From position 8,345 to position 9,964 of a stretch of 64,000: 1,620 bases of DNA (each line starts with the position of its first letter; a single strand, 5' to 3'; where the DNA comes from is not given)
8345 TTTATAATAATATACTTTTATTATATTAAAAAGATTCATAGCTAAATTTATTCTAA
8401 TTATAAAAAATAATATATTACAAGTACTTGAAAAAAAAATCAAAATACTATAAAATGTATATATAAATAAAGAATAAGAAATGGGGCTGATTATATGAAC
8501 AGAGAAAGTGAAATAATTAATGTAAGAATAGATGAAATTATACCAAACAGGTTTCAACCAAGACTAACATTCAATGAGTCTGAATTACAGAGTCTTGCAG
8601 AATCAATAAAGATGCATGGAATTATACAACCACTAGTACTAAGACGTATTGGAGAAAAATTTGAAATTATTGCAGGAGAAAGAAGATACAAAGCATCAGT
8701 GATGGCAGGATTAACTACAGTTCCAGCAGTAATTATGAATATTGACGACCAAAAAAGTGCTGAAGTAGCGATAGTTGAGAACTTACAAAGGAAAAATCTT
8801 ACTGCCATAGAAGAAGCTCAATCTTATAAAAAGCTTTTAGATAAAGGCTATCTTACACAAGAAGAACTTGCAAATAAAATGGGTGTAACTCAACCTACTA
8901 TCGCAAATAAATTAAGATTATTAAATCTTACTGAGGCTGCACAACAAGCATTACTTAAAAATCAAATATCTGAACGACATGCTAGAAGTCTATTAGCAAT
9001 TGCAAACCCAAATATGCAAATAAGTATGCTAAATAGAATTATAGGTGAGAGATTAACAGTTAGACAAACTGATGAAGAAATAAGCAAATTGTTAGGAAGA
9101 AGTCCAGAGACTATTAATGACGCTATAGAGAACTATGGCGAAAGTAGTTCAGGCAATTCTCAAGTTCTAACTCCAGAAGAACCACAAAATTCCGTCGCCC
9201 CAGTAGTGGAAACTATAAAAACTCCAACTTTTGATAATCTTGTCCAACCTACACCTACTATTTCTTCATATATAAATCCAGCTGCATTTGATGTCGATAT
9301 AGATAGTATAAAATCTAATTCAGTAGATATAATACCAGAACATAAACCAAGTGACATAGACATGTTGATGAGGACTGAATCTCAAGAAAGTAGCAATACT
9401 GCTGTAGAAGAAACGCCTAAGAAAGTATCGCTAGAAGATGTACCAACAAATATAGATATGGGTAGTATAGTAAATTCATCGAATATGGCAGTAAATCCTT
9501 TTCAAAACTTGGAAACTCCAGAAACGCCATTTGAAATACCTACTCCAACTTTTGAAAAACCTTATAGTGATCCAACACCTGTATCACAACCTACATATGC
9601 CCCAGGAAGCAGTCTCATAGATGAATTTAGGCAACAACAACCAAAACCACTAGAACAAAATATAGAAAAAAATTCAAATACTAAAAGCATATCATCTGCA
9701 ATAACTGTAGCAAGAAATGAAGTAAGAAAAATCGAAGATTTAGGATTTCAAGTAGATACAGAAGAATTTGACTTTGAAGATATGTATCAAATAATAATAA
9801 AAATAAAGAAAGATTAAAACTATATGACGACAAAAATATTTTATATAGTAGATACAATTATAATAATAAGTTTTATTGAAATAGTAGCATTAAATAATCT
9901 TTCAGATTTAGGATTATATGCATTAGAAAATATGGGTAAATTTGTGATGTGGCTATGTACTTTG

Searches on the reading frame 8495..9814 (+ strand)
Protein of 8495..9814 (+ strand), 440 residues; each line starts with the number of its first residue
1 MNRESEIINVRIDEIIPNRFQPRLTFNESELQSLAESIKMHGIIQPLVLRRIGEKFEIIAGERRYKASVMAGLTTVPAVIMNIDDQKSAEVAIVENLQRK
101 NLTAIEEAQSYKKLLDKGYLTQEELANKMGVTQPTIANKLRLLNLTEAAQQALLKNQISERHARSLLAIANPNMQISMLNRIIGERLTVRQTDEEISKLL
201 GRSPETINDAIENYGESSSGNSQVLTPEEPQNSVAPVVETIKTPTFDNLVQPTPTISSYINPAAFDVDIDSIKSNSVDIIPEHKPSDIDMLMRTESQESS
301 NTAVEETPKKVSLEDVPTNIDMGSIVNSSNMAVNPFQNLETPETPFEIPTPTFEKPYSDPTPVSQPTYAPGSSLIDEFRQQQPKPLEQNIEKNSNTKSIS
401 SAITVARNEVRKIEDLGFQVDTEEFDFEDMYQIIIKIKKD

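Call 6: search_protein_families(library=ncbifam, proteins=[window:8495-9814:+], max_evalue=0.01)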
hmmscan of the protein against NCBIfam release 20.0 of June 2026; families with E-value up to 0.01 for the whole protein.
window:8495-9814:+ (440 aa): 6 families
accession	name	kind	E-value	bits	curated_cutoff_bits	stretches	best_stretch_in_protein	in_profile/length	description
TIGR04285.1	nucleoid_noc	exception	1.5e-82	276.8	315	2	6-202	1-196/255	nucleoid occlusion protein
TIGR00180.1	parB_part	domain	2.7e-46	157.7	58.45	1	5-182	3-185/186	ParB/RepB/Spo0J family partition protein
TIGR03734.1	PRTRC_parB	hypoth_equivalog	1.3e-35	123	278.6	1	21-209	7-199/555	PRTRC system ParB family protein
TIGR03454.1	partition_RepB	equivalog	1e-14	54.6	201.5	1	5-141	62-199/325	plasmid partitioning protein RepB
NF010406.0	PRK13832.1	subfamily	1.3e-12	47.1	640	1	29-171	27-171/578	plasmid partitioning protein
NF010440.0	PRK13866.1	equivalog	5.6e-06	25.7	522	1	30-119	89-180/336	plasmid partitioning protein RepB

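Call 7: search_protein_families(library=pfam, proteins=[window:8495-9814:+], max_evalue=0.01)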
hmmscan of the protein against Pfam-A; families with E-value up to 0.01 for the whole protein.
window:8495-9814:+ (440 aa): 8 families
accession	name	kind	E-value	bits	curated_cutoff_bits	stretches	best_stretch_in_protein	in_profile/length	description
PF17762.8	HTH_ParB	-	8.4e-31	106.6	22.6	1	100-199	1-100/102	ParB HTH domain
PF02195.25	ParB_N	-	1e-30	106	26.3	1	6-98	2-95/95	ParB N-terminal domain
PF13545.12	HTH_Crp_2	-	1.7e-05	25.1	27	0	120-143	23-46/70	Crp-like helix-turn-helix domain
PF01381.28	HTH_3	-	0.00013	22.4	23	1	112-137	2-27/55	Helix-turn-helix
PF01978.25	TrmB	-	0.00097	19.4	25.6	1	107-144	10-47/68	Sugar-specific transcriptional regulator TrmB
PF13412.12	HTH_24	-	0.0015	18.5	21.9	0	114-139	12-37/48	Winged helix-turn-helix DNA-binding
PF08279.18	HTH_11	-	0.0017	18.7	25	0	114-144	9-40/55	HTH domain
PF07506.17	RepB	-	0.0086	16.6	30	0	98-156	1-60/185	RepB plasmid partitioning protein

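Call 11: find_homologous_proteins(query=window:8495-9814:+, max_evalue=1e-10)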
Query window:8495-9814:+ (440 aa): 8000 proteins with E <= 1e-10 among 8000 candidates; the best 120 are listed.
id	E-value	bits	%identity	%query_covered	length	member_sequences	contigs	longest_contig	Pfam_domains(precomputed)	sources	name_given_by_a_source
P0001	6.1e-275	929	100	100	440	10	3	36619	PF17762.9,PF02195.27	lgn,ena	-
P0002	2.9e-257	871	95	100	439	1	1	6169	PF17762.9,PF13545.13,PF02195.27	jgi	-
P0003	1.1e-236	803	88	100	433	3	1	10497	PF01381.29,PF17762.9,PF13545.13,PF02195.27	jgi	-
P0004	2.0e-230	783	86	100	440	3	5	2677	PF17762.9,PF02195.27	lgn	-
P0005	1.3e-228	777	85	100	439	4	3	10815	PF17762.9,PF02195.27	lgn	-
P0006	4.2e-227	772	86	100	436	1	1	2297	PF17762.9,PF02195.27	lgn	-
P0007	3.4e-223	759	83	100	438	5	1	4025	PF17762.9,PF02195.27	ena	-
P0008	1.3e-192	658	75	100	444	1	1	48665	PF01381.29,PF17762.9,PF02195.27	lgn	-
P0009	2.6e-172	592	99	65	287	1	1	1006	PF17762.9,PF13545.13,PF02195.27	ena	-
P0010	2.4e-154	532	63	100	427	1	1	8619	PF17762.9,PF02195.27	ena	-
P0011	1.3e-152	527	63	100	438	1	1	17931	PF17762.9,PF02195.27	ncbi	-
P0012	1.5e-149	517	63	100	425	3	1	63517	PF17762.9,PF02195.27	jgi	-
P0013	7.1e-148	511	63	100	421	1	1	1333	PF17762.9,PF02195.27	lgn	-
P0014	6.4e-145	501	62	100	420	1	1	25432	PF17762.9,PF02195.27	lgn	-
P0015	7.6e-143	495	61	100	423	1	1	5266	PF17762.9,PF02195.27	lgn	-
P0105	8.9e-124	432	58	100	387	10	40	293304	PF17762.9,PF02195.27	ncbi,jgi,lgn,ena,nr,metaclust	ncbi:nucleoid occlusion protein [Clostridium sp. CAG:628]|jgi:ParB family chromosome partitioning pr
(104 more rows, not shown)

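Call 12: search_solved_structures(query=window:8495-9814:+, max_evalue=0.00001, show_alignments=3)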
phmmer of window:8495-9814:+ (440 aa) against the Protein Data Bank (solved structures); distinct sequences matched with E-value up to 0.00001: 13.
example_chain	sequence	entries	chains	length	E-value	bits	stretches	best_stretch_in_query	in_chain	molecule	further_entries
7nfu_A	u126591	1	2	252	1.5e-56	195.6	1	5-201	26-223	Nucleoid occlusion protein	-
7ng0_A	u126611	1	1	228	1.6e-56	195.5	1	6-201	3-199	Nucleoid occlusion protein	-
7ol9_A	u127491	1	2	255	1.2e-51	179.4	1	4-202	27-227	Nucleoid occlusion protein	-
6sdk_A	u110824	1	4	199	2.1e-45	158.8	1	9-199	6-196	Stage 0 sporulation protein J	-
1vz0_A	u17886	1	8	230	3.2e-44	154.9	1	7-204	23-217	Chromosome-partitioning protein Spo0J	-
4umk_A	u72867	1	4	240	4.2e-44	154.6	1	3-194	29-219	PROBABLE CHROMOSOME-PARTITIONING PROTEIN PARB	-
7bnk_A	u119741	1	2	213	3.4e-40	141.7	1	7-197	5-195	ParB family protein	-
7bnr_A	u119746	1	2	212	2.3e-39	138.9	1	7-197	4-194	ParB family protein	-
7o0n_A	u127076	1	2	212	2.4e-39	138.9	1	7-197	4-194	ParB family protein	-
6t1f_A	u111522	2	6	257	6.6e-35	124.3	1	16-194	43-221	Chromosome-partitioning protein ParB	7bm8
6y93_A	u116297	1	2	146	4.4e-28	101.8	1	88-202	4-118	Nucleoid occlusion protein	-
6s6h_A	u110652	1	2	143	1.9e-15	60.2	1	90-195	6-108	Chromosome-partitioning protein ParB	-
8qa8_A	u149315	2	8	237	3.8e-08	36.2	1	12-153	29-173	Transcriptional repressor protein KorB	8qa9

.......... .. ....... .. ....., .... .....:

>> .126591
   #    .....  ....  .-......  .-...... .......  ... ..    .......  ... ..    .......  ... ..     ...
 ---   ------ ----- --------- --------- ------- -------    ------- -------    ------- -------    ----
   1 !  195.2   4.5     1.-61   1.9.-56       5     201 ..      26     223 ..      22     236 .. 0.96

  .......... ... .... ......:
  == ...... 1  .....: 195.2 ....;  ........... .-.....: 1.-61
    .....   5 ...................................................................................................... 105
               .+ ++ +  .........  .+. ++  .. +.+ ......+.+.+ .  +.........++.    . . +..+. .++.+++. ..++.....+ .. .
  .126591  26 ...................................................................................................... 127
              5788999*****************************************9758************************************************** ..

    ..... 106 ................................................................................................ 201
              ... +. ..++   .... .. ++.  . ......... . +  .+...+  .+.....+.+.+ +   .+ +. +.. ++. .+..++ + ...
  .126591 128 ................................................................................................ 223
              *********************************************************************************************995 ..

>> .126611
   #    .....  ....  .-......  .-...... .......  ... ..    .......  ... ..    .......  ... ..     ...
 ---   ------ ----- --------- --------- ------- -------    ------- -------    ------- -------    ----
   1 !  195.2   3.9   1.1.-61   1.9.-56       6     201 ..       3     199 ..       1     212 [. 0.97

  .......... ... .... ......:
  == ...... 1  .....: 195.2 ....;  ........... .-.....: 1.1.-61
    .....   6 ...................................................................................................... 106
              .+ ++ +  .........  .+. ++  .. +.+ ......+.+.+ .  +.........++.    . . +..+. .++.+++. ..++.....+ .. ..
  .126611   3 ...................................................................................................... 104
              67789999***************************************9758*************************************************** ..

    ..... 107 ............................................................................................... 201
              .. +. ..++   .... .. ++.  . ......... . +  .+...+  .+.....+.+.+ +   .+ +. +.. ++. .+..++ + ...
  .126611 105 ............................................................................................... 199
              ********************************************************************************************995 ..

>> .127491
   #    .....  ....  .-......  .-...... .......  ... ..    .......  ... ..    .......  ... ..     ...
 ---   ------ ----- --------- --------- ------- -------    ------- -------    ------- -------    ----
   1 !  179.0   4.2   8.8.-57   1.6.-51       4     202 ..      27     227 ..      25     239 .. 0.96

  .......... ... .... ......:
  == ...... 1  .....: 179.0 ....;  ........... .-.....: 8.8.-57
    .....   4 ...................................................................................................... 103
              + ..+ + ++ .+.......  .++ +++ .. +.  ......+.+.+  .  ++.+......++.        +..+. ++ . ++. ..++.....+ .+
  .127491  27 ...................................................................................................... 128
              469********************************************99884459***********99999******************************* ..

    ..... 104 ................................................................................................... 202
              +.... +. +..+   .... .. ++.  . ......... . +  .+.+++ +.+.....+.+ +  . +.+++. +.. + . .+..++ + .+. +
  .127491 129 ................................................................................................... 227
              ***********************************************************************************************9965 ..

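Call 25: find_related_loci(query=A1, collection=genome_contigs, flank=10000)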
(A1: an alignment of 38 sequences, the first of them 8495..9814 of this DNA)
Query A1 (440 aa) in genome_contigs; peptide patterns used: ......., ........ (x = any residue, [..] = any of these).
599 stretches matched a pattern (row limit reached: there are more); 434 encode a relative of the query (tblastn E <= 1e-3); the best 80 are kept; 80 distinct loci.
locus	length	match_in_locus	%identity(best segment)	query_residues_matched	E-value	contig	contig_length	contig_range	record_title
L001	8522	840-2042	60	1-432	5e-155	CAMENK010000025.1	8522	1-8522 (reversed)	MAG: uncultured Firmicutes bacterium isolate SRR15057922_bin.23_metaWRAP_v1.3_MAG genome assembly, contig: ERZ10407413.3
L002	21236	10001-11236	60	1-432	9e-150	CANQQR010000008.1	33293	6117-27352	MAG: uncultured Bacilli bacterium isolate Lapin-008__bin6 genome assembly, contig: Lapin-008__NODE_1548_length_33293_cov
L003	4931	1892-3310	48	1-433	1e-130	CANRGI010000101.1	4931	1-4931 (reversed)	MAG: uncultured Bacilli bacterium isolate Lapin-022__bin57 genome assembly, contig: Lapin-022__NODE_17220_length_4931_co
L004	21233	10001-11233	52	7-432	2e-129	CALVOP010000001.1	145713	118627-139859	MAG: uncultured Bacilli bacterium isolate BRZ_EP__bin79 genome assembly, contig: BRZ_EP__NODE_183_length_145713_cov_14.5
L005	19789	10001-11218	51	7-432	3e-125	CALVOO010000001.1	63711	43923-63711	MAG: uncultured Bacilli bacterium isolate BRZ_EB__bin80 genome assembly, contig: BRZ_EB__NODE_492_length_63711_cov_5.083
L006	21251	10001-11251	50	2-432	1e-121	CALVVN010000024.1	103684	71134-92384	MAG: uncultured Bacilli bacterium isolate E08__bin87 genome assembly, contig: E08__k127_399106, whole genome shotgun seq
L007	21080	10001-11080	55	1-432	1e-121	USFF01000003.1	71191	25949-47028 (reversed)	uncultured Tenericutes bacterium isolate UMGS1658 genome assembly, contig: NODE_87_length_71191_cov_27.347293, whole gen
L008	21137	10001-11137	57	1-432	9e-137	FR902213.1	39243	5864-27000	Clostridium sp. CAG:628 genomic scaffold, scf3, whole genome shotgun sequence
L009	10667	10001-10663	76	1-227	4e-106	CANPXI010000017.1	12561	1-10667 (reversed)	MAG: uncultured Bacilli bacterium isolate Lapin-004__bin24 genome assembly, contig: Lapin-004__NODE_6746_length_12561_co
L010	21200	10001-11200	45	1-439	1e-94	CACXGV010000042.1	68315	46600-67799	MAG: uncultured Erysipelotrichaceae bacterium isolate RUG11246 genome assembly, contig: RUG11246_asm_42, whole genome sh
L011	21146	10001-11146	46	1-440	2e-94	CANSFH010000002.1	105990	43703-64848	MAG TPA_asm: uncultured Mycoplasma sp. isolate SRR15730527_bin.41_metawrap_v1.3_MAG genome assembly, contig: NODE.309_le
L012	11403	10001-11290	44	1-439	2e-93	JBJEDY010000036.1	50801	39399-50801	MAG: Bacilli bacterium isolate LOHA17_bin.030 NODE_278_length_50801_cov_9.051137, whole genome shotgun sequence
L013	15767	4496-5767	45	1-432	2e-93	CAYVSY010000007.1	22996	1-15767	MAG TPA_asm: uncultured Muribaculaceae bacterium isolate SRP192927_co2_526 genome assembly, contig: NODE_3282_length_229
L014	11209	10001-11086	44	1-440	2e-93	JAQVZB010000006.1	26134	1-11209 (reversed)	MAG: Bacilli bacterium isolate STF2_163 NODE_4283_length_26134_cov_8.616334_Sandtown_F2, whole genome shotgun sequence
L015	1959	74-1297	43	1-440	5e-97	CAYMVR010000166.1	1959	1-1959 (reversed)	MAG TPA_asm: uncultured Muribaculaceae bacterium isolate SRP287540_co1_368 genome assembly, contig: NODE_64311_length_19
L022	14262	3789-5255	38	1-439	3e-90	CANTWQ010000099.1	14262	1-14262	MAG: uncultured Bacilli bacterium isolate dsm_us_coassembly__bin27 genome assembly, contig: dsm_us_coassembly__k59_23464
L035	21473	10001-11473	39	1-440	5e-87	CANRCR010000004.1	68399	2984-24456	MAG: uncultured Bacilli bacterium isolate Lapin-026__bin36 genome assembly, contig: Lapin-026__NODE_394_length_68399_cov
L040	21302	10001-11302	40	2-439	9e-87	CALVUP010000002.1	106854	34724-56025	MAG: uncultured Bacilli bacterium isolate BRZ_NL__bin59 genome assembly, contig: BRZ_NL__NODE_239_length_106854_cov_6.64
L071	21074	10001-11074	41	1-439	8e-84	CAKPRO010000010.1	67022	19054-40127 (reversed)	MAG: uncultured Bacilli bacterium isolate REFINED_METABAT215_TOP10_CONTIGS_1500_ASSEMBLY_K77_MERGED__Hadza_MoBio_hadza-E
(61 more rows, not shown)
